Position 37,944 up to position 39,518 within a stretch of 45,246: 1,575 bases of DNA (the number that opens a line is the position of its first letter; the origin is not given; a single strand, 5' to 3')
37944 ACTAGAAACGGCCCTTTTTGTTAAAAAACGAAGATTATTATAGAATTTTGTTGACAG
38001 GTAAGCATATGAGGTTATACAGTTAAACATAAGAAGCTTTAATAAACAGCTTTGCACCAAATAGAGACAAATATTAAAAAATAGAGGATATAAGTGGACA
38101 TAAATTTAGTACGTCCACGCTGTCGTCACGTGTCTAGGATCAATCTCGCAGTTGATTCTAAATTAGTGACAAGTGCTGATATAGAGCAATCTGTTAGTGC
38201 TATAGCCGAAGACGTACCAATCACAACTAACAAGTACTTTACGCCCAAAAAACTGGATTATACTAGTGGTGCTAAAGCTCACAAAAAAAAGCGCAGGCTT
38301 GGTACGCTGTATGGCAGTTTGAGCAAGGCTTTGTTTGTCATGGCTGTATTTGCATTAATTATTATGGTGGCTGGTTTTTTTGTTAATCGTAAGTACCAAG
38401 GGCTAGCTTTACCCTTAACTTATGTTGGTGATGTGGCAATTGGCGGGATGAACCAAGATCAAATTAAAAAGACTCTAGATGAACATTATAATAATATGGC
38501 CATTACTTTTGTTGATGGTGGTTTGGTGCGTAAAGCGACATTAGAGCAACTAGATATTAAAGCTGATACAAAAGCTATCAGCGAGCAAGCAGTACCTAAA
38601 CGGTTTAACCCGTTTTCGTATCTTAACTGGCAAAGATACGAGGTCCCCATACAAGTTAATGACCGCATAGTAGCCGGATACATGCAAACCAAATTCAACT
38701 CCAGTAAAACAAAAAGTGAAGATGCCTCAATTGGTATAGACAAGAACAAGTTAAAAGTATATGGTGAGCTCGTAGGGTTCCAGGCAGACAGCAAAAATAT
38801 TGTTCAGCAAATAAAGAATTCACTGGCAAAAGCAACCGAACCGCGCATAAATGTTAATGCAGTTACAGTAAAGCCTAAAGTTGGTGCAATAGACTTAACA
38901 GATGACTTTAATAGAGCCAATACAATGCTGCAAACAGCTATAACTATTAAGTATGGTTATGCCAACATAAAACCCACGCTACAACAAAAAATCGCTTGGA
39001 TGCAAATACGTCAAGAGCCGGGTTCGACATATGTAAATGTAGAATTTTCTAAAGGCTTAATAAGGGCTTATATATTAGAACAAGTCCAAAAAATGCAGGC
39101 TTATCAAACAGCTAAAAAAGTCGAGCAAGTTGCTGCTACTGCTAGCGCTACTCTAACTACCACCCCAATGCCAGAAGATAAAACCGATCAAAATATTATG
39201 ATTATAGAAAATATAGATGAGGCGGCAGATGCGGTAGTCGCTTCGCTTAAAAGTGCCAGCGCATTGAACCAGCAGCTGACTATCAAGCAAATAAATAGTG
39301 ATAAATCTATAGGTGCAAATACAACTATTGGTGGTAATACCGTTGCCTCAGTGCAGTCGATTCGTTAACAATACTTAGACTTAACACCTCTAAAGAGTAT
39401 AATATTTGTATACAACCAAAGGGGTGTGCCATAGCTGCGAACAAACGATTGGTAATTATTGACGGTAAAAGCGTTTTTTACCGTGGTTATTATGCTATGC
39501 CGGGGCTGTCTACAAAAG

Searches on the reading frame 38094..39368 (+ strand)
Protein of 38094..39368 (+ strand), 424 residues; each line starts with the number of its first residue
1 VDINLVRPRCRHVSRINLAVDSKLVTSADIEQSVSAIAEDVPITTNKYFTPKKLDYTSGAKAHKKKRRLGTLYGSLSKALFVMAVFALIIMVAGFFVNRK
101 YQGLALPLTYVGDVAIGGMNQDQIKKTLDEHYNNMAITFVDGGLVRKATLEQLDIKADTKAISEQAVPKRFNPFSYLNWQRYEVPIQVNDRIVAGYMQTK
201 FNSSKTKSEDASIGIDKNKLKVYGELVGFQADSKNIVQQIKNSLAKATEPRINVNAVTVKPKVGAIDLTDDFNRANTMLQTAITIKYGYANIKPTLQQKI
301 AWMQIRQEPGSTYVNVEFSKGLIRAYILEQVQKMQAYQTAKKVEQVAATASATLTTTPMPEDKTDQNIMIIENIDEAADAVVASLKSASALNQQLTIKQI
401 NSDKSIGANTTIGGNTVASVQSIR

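Call 10: search_protein_families(library=pfam, proteins=[window:38094-39368:+], max_evalue=0.01)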
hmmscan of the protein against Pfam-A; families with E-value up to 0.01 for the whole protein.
window:38094-39368:+ (424 aa): 1 family
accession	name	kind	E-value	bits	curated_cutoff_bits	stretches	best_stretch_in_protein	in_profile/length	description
PF12229.13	PG_binding_4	-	0.0039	17.8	22.1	1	149-251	4-115/117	Putative peptidoglycan binding domain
